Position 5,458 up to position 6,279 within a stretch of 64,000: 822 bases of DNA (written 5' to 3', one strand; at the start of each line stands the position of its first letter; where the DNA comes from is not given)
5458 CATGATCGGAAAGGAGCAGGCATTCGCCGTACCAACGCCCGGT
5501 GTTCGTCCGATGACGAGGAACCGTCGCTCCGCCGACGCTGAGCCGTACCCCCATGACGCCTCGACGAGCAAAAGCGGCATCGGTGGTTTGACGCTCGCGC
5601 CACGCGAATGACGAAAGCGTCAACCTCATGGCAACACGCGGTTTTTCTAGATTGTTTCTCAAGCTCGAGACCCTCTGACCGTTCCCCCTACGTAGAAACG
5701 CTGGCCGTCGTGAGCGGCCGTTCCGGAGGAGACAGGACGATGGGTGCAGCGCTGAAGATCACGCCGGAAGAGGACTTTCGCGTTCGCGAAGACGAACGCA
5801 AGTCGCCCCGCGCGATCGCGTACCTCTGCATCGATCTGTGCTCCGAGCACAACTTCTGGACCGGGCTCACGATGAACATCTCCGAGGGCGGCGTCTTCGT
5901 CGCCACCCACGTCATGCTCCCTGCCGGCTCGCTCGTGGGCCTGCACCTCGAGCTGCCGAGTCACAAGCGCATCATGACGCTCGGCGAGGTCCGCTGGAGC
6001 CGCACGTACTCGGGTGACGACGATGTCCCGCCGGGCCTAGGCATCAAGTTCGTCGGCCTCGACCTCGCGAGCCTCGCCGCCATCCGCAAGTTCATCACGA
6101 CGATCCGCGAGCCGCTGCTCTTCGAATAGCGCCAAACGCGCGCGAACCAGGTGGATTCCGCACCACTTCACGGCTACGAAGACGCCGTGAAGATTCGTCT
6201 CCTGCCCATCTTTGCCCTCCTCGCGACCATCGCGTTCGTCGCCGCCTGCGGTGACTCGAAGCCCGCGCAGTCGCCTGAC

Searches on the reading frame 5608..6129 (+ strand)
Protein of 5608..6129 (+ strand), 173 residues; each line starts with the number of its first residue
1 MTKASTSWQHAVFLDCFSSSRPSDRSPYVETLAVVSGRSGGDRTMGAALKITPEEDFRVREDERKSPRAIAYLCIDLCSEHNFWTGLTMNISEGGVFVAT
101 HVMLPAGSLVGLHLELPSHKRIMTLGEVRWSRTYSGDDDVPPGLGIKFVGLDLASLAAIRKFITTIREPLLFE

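Call 3: search_protein_families(library=pfam, proteins=[window:5608-6129:+], max_evalue=0.01)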
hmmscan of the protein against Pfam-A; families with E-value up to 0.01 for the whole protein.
window:5608-6129:+ (173 aa): 1 family
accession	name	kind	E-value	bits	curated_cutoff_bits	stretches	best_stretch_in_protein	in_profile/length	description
PF07238.19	PilZ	-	1.3e-11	45.1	22.5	1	63-163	2-100/102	PilZ domain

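Call 4: search_protein_families(library=ncbifam, proteins=[window:5608-6129:+], max_evalue=0.01)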
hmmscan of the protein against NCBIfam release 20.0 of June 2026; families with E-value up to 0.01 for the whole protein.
window:5608-6129:+ (173 aa): 1 family
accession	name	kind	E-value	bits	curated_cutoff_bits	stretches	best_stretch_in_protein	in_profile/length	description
TIGR02266.1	gmx_TIGR02266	paralog_domain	1.6e-16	60.3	68.7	1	73-163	6-95/96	TIGR02266 family protein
